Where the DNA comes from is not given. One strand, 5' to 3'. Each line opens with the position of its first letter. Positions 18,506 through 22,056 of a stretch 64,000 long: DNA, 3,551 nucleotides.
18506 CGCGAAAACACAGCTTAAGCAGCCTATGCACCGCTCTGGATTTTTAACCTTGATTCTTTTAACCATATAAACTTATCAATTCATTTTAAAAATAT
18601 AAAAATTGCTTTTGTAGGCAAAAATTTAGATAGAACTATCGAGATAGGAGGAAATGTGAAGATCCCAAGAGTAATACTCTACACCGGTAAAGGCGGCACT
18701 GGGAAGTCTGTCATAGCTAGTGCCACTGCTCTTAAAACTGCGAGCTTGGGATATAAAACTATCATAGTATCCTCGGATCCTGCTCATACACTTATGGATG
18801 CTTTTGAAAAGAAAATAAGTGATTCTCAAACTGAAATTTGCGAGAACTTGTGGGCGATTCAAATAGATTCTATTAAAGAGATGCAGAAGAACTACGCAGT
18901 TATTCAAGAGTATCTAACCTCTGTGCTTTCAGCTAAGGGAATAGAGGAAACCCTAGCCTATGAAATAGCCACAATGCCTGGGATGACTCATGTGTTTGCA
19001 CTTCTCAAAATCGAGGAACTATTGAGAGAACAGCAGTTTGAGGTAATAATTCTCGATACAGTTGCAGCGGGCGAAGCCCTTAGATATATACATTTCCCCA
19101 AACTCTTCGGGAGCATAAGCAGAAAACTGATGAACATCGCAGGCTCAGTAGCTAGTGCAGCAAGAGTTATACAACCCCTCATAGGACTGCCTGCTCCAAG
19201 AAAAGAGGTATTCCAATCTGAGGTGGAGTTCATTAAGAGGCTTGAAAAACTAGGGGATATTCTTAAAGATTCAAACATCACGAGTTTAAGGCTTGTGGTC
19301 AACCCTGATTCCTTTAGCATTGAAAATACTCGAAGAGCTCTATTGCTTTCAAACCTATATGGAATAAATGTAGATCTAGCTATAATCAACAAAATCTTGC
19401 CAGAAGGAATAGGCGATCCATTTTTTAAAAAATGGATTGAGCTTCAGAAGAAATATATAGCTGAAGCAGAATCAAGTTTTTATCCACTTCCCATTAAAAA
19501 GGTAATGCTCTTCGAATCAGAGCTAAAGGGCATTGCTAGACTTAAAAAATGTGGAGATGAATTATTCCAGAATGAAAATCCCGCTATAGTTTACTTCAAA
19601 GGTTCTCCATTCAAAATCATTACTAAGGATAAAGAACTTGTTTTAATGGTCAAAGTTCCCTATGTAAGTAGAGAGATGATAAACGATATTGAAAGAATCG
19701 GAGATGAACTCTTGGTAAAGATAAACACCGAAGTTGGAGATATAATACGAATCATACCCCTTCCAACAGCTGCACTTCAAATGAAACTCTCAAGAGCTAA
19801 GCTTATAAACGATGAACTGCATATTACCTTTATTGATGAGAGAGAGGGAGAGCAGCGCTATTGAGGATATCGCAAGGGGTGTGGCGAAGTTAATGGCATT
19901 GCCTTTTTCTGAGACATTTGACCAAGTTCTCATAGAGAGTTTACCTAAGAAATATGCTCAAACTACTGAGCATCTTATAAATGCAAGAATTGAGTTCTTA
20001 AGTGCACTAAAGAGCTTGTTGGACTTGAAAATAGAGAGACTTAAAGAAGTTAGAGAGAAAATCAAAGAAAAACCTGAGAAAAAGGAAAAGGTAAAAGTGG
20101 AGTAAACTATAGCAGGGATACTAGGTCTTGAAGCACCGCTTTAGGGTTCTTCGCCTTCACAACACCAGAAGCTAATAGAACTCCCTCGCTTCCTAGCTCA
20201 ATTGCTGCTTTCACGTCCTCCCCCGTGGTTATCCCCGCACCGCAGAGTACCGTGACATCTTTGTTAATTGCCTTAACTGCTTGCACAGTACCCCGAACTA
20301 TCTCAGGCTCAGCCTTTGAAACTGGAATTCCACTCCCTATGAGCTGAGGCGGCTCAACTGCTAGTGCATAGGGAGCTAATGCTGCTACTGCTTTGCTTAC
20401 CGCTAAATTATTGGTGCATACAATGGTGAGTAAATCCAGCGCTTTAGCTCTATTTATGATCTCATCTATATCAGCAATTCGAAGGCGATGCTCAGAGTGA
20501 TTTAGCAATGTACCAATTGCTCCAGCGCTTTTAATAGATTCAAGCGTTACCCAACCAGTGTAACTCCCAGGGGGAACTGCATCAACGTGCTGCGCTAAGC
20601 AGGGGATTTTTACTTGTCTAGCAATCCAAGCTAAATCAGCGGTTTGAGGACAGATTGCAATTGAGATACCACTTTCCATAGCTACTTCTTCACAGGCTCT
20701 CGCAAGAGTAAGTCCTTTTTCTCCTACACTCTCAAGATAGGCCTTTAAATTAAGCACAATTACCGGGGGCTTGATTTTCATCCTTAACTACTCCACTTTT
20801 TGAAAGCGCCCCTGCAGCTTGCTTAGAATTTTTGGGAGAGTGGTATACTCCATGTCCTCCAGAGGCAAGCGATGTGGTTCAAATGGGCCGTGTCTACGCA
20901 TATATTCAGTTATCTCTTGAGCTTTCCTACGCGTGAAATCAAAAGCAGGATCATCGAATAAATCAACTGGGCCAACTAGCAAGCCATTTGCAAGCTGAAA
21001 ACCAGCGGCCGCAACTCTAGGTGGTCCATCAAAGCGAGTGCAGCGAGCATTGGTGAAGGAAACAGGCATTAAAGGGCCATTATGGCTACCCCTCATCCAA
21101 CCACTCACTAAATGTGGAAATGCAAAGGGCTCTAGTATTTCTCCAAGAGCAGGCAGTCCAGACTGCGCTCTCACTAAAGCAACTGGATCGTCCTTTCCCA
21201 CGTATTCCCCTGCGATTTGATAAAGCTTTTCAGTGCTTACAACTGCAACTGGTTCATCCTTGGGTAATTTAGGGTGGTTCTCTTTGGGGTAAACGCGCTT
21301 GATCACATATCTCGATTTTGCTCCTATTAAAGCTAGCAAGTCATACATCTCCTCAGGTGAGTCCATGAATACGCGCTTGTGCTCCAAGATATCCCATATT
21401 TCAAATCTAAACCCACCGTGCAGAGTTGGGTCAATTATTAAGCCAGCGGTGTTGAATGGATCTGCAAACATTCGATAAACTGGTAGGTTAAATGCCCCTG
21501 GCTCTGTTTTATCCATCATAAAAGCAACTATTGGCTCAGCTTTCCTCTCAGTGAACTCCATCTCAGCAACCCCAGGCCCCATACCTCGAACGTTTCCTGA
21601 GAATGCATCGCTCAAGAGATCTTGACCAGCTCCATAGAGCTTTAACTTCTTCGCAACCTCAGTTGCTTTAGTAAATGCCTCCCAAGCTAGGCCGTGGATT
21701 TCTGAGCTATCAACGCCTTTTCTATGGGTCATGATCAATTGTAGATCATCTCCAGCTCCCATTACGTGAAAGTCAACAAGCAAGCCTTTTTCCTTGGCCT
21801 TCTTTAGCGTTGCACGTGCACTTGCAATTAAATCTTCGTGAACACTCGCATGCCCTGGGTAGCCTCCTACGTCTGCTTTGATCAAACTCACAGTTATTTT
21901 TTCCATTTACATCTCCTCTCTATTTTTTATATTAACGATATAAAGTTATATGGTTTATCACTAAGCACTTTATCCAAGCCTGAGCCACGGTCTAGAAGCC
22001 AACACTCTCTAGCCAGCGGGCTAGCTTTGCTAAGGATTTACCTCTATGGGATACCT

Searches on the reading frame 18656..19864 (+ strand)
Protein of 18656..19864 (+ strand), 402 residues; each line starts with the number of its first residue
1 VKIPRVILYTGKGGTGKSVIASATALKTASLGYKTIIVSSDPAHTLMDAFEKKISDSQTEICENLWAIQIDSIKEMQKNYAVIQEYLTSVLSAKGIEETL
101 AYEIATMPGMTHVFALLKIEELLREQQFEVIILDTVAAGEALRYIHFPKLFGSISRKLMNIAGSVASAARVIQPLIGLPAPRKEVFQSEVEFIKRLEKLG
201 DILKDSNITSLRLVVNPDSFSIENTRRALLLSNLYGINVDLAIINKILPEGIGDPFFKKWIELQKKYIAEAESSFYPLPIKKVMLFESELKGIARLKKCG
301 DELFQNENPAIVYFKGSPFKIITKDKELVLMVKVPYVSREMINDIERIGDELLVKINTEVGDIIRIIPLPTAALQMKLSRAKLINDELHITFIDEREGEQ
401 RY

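Call 72: search_protein_families(library=pfam, proteins=[window:18656-19864:+], max_evalue=0.00001)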
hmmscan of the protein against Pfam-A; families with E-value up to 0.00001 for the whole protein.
window:18656-19864:+ (402 aa): 2 families
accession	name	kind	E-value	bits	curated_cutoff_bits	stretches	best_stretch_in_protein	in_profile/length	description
PF02374.21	ArsA_ATPase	-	2.1e-73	247.7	24.3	1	5-303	2-303/305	Anion-transporting ATPase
PF17886.7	ArsA_HSP20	-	1.3e-06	28.3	22.5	1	325-392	1-63/63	HSP20-like domain found in ArsA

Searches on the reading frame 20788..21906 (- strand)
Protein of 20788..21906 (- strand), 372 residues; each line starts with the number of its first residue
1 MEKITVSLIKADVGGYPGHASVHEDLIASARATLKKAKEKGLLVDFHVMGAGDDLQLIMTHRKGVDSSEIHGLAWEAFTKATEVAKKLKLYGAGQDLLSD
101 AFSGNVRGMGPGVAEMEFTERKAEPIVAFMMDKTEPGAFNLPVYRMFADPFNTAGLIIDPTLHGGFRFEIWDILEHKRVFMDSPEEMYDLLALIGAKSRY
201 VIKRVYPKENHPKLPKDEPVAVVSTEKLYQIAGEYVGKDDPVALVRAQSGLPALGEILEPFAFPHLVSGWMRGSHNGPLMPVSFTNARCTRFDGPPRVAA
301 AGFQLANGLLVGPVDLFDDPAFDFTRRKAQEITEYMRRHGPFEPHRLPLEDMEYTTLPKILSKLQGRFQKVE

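Call 73: search_protein_families(library=pfam, proteins=[window:20788-21906:-], max_evalue=0.00001)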
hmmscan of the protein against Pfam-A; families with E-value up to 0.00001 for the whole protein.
window:20788-21906:- (372 aa): 1 family
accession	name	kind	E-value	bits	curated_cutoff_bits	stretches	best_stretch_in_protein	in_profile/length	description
PF01950.21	FBPase_3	-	1.7e-186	620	25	1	3-369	1-361/361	Fructose-1,6-bisphosphatase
